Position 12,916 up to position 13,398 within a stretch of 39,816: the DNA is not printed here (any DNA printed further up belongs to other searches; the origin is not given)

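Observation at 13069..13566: Two unassigned small genes between 4.3 and the R4.7 hairpin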

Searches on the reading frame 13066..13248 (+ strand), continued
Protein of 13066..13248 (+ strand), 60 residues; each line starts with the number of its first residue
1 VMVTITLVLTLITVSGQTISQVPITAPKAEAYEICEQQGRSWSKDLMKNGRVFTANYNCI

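Call 59: find_encoding_contigs(protein=P0011, flank=3000, max_places=2)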
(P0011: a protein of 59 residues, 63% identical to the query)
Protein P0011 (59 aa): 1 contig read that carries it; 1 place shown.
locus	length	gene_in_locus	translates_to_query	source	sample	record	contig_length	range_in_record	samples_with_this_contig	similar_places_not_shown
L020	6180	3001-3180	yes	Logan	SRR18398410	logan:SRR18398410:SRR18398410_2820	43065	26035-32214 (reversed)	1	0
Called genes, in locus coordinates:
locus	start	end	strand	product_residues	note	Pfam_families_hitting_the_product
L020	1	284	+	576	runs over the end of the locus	-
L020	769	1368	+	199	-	-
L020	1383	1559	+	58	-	-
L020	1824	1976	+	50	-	-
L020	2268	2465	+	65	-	-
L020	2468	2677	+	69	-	-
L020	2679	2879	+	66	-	PF24196:DUF7421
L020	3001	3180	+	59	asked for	-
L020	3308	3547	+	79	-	-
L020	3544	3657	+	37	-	-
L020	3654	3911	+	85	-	PF23805:DUF7180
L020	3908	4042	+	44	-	-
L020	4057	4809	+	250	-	PF09669:Phage_pRha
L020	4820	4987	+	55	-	-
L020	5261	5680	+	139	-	-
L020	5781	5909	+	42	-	-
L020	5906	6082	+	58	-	PF23929:DUF7267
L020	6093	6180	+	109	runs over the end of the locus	-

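Call 60: find_encoding_contigs(protein=P0012, flank=3000, max_places=2)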
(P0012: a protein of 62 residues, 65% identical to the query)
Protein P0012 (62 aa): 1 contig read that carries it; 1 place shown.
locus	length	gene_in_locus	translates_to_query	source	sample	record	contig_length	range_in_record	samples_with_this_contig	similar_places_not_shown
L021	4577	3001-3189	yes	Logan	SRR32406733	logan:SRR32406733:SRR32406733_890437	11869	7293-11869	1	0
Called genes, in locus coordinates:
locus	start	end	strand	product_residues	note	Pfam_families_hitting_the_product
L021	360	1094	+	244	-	-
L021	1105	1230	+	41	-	-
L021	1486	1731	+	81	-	-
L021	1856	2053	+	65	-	-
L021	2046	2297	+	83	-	-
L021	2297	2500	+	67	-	-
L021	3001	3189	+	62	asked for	-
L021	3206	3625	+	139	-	-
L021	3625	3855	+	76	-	-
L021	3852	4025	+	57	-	-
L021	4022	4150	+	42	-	-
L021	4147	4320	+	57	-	PF23929:DUF7267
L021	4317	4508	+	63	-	-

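Call 62: predict_structure(alignment_id=A4)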
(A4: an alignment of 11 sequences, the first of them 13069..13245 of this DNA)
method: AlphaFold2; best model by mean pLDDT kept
length: 59 residues; sequences in the alignment: 11
mean_pLDDT: 91.7   pTM: 0.72
mean pLDDT of the five models: 91.7, 91.2, 87.7, 78.1, 61.5
residues with pLDDT >= 90: 45; 70-90: 13; 50-70: 1; < 50: 0
segments of 3 or more residues with pLDDT < 50: none
pLDDT, mean of each block of 10 residues (from residue 1): 94 92 94 95 84 90
secondary structure, 60 per line:
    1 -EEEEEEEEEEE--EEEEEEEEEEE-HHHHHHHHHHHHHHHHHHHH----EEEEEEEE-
elements in order: E2-12 E15-25 H27-46 E51-58

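Call 65: search_protein_families(library=pfam, proteins=[L020:2679-2879:+, L020:2468-2677:+, L020:3308-3547:+, L021:2297-2500:+, L021:3206-3625:+], max_evalue=0.1)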
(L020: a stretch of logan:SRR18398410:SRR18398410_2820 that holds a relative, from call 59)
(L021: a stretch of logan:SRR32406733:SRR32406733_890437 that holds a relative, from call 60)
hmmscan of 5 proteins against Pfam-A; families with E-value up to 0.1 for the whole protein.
L020:2679-2879:+ (66 aa): 1 family
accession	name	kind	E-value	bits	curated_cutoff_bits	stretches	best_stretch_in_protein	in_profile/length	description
PF24196.1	DUF7421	-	1.3e-31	108.8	27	1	8-66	3-61/61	Family of unknown function (DUF7421)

L020:2468-2677:+ (69 aa): 0 families

L020:3308-3547:+ (79 aa): 1 family
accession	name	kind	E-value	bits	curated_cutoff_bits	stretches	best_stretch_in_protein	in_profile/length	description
PF19991.5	HMA_2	-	0.044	14.2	30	1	3-37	117-151/154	Heavy metal associated domain 2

L021:2297-2500:+ (67 aa): 1 family
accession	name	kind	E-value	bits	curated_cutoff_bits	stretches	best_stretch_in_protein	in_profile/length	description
PF06129.17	Chordopox_G3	-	0.045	14.9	22.3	1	15-48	63-96/108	Chordopoxvirus G3 protein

L021:3206-3625:+ (139 aa): 1 family
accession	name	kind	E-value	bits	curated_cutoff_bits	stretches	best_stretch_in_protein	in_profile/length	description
PF11757.13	RSS_P20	-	0.076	13.9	25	0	45-131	6-93/94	Suppressor of RNA silencing P21-like N-terminal domain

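Call 70: fold_search(model_id=the predicted structure, library=viral)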
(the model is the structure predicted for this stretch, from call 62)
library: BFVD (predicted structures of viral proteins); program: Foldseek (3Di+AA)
matches with E <= 10: 1224; with E <= 0.001: 2
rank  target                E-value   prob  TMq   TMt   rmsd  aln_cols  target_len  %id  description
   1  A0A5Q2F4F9            2.0e-06  1.00  0.93  0.92   0.9        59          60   52  Uncharacterized protein [Klebsiella phage vB_Kp168]
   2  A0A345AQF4            2.6e-06  1.00  0.92  0.92   1.0        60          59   55  Uncharacterized protein [Escherichia phage Vec13]
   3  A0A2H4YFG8            1.6e-03  1.00  0.83  0.76   1.5        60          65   37  Uncharacterized protein [Citrobacter phage CF1 ERZ-2017]
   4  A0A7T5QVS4            2.3e-03  1.00  0.83  0.84   1.4        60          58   28  (no name in the UniProt tables at hand)
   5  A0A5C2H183            6.8e-03  1.00  0.66  0.65   2.5        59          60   19  Uncharacterized protein [Sinorhizobium phage ort11]
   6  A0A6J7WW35            8.7e-03  1.00  0.52  0.43   3.8        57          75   16  Uncharacterized protein [uncultured Caudovirales phage]
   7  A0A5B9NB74            1.7e-02  1.00  0.76  0.66   2.8        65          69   29  (no name in the UniProt tables at hand)
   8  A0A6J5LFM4            1.8e-02  0.99  0.57  0.50   3.2        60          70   25  Uncharacterized protein [uncultured Caudovirales phage]
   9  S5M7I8                2.2e-02  1.00  0.64  0.65   3.1        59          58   24  Uncharacterized protein [Sinorhizobium phage phiM12]
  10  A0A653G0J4            2.6e-02  0.99  0.52  0.61   3.9        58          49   16  Phage protein [Escherichia phage Stevie_ev116]
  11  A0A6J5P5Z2            3.2e-02  1.00  0.74  0.59   2.6        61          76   21  Uncharacterized protein [uncultured Caudovirales phage]
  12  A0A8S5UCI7            3.8e-02  0.94  0.49  0.43   4.9        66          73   18  Uncharacterized protein [Siphoviridae sp. ctgN495]
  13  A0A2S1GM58            4.1e-02  1.00  0.76  0.77   2.4        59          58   24  Uncharacterized protein [Erwinia phage Cronus]
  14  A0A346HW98            4.4e-02  1.00  0.79  0.78   1.8        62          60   16  (no name in the UniProt tables at hand)
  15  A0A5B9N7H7            4.7e-02  0.97  0.55  0.47   3.9        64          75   22  Uncharacterized protein [Aeromonas phage 4L372D]
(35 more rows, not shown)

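Call 74: search_solved_structures(query=A4, max_evalue=10)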
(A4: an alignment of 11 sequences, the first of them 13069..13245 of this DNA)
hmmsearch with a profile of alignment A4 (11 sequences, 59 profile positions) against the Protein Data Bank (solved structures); distinct sequences matched with E-value up to 10: 8.
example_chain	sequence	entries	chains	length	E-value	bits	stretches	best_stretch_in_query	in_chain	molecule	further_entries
8v7p_A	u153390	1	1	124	0.081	15.9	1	3-34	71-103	Fimbrial protein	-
6bbk_A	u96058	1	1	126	0.098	15.7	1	3-34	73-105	Fimbrial protein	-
3rm5_A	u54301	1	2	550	0.25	14.3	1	21-50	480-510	Hydroxymethylpyrimidine/phosphomethylpyrimidine kinase THI20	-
8ba0_Q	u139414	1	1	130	0.97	12.5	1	13-43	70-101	NADH dehydrogenase [ubiquinone] iron-sulfur protein 4, mitochondrial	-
7pp2_B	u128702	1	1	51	1.4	12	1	16-38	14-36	AVR-Pii protein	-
8b9z_Q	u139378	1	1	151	1.4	12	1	13-43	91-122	NADH dehydrogenase [ubiquinone] iron-sulfur protein 4, mitochondrial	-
6ll7_A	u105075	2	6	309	1.5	11.9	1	3-49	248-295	Inorganic pyrophosphatase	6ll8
8i6o_A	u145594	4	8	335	1.5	11.9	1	3-19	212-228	Cell division protein FtsX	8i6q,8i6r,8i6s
